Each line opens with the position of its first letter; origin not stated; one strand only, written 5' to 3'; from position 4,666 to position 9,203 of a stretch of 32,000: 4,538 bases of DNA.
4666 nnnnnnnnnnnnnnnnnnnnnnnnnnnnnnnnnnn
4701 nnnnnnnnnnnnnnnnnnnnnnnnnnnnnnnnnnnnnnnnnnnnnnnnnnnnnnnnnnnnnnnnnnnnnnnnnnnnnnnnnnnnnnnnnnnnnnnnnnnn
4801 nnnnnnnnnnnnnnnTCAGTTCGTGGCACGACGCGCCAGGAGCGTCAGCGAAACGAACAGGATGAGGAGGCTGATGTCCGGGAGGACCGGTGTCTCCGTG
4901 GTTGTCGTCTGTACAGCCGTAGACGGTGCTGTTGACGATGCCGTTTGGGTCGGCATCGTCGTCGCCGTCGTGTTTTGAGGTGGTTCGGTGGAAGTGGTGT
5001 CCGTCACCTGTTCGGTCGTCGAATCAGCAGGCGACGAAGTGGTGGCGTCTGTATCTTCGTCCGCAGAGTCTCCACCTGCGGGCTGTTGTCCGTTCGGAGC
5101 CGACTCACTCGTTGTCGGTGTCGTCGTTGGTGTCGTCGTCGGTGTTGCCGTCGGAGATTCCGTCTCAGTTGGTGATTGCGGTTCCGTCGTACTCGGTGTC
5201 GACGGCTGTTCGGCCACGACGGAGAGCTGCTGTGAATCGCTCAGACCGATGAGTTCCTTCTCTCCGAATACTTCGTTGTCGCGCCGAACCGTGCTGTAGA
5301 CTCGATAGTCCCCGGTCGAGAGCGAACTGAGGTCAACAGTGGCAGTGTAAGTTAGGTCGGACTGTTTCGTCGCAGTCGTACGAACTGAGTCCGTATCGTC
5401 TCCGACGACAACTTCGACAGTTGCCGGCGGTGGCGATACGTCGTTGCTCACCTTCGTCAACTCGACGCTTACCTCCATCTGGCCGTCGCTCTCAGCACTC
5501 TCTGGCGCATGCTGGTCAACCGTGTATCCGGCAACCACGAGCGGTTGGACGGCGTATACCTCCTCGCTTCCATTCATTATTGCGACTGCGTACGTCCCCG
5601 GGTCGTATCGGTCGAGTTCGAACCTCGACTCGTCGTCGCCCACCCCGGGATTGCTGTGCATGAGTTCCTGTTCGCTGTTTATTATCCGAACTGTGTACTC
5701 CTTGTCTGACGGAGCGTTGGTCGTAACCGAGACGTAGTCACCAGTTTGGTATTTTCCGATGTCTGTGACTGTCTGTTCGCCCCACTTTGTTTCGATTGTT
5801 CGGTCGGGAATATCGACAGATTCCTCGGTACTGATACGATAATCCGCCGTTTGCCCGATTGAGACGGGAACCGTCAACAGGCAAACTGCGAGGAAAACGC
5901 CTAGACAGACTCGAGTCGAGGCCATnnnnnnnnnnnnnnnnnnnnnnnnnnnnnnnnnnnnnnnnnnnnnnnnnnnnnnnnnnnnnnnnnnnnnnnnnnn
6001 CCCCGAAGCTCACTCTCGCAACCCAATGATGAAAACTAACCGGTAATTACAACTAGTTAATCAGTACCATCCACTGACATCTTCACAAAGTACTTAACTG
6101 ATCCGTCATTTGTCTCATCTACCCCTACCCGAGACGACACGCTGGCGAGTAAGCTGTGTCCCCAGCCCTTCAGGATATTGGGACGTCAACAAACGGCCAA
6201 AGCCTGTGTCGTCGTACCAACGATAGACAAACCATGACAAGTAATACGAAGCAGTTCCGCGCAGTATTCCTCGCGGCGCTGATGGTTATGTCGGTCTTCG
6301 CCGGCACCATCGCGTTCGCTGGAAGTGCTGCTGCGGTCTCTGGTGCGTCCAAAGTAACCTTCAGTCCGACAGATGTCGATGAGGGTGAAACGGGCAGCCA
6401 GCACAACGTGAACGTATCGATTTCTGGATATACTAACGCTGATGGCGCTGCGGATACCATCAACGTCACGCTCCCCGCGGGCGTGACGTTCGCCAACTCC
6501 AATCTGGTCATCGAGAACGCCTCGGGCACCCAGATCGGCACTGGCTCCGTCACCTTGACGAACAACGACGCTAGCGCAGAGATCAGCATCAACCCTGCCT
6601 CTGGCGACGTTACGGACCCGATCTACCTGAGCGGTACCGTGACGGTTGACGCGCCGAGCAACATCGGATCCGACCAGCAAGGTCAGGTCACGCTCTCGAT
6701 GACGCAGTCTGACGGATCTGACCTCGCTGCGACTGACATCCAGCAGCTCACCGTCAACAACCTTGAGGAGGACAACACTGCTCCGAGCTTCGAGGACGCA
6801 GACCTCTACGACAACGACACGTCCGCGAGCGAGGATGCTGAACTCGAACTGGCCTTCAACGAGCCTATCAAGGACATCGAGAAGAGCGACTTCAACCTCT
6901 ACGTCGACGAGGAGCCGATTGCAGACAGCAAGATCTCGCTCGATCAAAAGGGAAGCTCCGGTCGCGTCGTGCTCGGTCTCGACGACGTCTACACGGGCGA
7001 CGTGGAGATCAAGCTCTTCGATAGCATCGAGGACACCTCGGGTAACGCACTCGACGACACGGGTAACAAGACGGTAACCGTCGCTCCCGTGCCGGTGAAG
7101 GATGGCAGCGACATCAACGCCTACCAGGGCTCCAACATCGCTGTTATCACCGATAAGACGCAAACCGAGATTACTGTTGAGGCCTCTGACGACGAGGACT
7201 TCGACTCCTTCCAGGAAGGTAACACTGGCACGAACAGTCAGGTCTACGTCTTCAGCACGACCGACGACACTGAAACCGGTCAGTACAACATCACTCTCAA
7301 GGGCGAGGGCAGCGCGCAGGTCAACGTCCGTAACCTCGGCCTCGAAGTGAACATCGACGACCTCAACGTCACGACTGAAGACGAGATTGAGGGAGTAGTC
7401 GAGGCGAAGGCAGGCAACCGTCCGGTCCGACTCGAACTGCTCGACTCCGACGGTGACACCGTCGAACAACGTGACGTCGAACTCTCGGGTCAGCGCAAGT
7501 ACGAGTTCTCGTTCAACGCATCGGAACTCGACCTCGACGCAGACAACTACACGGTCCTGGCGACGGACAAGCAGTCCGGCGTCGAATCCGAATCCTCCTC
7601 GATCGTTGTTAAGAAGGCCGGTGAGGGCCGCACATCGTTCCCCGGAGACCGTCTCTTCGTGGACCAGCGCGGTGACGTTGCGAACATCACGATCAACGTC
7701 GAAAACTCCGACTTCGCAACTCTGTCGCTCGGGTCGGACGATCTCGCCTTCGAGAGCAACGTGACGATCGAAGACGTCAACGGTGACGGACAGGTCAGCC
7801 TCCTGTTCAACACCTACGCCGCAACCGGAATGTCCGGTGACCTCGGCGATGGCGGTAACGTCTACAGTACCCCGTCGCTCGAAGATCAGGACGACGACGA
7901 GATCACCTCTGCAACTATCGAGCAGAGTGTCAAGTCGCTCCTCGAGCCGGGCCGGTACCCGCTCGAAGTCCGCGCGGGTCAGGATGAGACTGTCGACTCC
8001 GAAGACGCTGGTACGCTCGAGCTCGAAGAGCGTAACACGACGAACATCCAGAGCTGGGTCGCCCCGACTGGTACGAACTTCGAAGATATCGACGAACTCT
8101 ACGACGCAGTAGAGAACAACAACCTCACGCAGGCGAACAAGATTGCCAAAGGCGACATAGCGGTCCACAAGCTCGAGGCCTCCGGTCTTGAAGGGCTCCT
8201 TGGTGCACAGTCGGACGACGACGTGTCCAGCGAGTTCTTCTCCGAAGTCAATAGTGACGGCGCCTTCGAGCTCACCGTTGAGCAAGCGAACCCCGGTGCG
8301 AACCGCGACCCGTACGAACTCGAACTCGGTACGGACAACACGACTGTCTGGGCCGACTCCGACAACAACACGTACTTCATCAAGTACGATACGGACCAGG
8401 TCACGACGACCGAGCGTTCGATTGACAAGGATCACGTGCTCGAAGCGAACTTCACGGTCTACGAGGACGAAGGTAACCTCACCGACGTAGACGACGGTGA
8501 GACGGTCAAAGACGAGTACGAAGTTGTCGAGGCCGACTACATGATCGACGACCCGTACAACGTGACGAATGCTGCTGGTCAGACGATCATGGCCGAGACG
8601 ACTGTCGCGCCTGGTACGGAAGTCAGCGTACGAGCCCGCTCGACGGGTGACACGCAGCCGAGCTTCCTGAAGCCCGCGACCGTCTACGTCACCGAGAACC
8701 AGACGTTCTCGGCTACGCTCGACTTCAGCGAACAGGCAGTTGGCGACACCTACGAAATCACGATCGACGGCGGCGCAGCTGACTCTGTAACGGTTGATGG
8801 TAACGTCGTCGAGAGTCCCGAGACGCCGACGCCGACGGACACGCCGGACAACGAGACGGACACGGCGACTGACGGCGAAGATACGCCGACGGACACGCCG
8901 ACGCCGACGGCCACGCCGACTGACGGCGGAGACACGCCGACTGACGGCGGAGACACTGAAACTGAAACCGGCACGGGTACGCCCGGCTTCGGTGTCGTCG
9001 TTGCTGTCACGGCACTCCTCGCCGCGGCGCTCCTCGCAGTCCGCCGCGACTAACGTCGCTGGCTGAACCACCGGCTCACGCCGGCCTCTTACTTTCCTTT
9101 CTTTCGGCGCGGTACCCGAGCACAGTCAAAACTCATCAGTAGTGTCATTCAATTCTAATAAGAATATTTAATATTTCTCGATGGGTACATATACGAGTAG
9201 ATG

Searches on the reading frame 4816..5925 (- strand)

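Call 4: search_protein_families(library=pfam, proteins=[window:4816-5925:-], max_evalue=1)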
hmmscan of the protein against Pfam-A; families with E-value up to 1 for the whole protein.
window:4816-5925:- (369 aa): 4 families
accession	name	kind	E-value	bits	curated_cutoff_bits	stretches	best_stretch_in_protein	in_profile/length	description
PF11589.14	DUF3244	-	2.7e-06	27.7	25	2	137-222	10-93/96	Domain of unknown function (DUF3244)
PF18962.6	Por_Secre_tail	-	0.0029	18.3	27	1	63-123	8-69/75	Secretion system C-terminal sorting domain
PF10428.14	SOG2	-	0.14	12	26.9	1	180-346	165-331/475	RAM signalling pathway protein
PF14851.11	FAM176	-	0.52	10.5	31.5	0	6-33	30-57/152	FAM176 family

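Call 5: search_protein_families(library=ncbifam, proteins=[window:4816-5925:-], max_evalue=1)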
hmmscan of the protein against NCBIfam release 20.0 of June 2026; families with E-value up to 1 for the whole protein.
window:4816-5925:- (369 aa): 0 families

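Call 85: search_protein_families(library=pfam, proteins=[window:4816-5925:-], max_evalue=0.01)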
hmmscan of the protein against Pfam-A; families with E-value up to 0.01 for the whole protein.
window:4816-5925:- (369 aa): 2 families
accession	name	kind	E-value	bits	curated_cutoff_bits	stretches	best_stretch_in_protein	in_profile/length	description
PF11589.14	DUF3244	-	2.7e-06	27.7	25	0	137-222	10-93/96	Domain of unknown function (DUF3244)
PF18962.6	Por_Secre_tail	-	0.0029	18.3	27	0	63-123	8-69/75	Secretion system C-terminal sorting domain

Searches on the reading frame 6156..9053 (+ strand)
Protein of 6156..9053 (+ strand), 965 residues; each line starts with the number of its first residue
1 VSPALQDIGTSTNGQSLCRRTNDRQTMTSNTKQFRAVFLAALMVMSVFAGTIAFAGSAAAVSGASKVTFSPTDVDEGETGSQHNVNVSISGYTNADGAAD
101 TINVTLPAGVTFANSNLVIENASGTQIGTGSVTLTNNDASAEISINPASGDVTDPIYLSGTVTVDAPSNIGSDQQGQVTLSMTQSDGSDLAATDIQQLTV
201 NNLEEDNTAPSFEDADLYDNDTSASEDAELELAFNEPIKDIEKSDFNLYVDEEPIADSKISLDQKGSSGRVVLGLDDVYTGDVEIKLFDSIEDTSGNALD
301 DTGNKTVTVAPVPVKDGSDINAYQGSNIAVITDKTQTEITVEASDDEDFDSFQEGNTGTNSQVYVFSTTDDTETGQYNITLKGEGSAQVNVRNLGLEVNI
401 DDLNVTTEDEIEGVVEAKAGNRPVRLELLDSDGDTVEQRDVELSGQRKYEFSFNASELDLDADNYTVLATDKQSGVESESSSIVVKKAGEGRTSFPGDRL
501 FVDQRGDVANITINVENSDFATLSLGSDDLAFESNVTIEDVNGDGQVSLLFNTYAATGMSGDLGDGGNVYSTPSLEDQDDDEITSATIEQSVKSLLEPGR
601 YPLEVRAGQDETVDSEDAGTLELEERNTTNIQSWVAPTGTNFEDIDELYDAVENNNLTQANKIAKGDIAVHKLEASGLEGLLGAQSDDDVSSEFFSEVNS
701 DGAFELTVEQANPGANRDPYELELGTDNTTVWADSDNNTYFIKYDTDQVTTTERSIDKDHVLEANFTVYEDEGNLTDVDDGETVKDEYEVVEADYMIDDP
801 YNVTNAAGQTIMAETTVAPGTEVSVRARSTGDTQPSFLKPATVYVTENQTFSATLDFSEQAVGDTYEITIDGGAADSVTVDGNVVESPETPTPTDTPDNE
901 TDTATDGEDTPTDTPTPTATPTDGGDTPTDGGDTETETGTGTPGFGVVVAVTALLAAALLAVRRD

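Call 4: search_protein_families(library=pfam, proteins=[window:6156-9053:+], max_evalue=1)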
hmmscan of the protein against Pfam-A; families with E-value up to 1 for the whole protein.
window:6156-9053:+ (965 aa): 5 families
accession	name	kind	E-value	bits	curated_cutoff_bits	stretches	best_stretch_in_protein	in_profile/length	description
PF25162.1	DUF7827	-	2.4e-23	83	27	1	485-608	1-120/120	Domain of unknown function (DUF7827)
PF18204.6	PGF-CTERM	-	1.1e-07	32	18.8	1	942-964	1-23/23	PGF-CTERM motif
PF01835.25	MG2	-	0.00013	22.7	32.8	1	333-384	33-85/96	MG2 domain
PF15167.11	DUF4581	-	0.043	14.5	27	1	723-789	48-111/131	Domain of unknown function (DUF4581)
PF23560.1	GBD_Hemicentin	-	0.11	12.9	27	0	330-392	31-96/100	Hemicentin galactose-binding domain-like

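Call 5: search_protein_families(library=ncbifam, proteins=[window:6156-9053:+], max_evalue=1)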
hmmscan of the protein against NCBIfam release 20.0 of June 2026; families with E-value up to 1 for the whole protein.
window:6156-9053:+ (965 aa): 4 families
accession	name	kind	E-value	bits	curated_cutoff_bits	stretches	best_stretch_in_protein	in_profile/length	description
NF041335.1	surf_glcprot_Halo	equivalog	1.5e-172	575.9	1100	1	27-965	1-862/862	ArtA-dependent S-layer glycoprotein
NF045517.1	halo_surf_dom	domain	1.1e-28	99.3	40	1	798-886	1-88/88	BGTF surface domain-containing protein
TIGR04207.1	halo_sig_pep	domain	1.6e-12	46.8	24.6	1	33-61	1-29/30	surface glycoprotein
TIGR04126.1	PGF_CTERM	domain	2.8e-11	42.8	24.5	1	938-965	1-28/28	PGF-CTERM sorting domain-containing protein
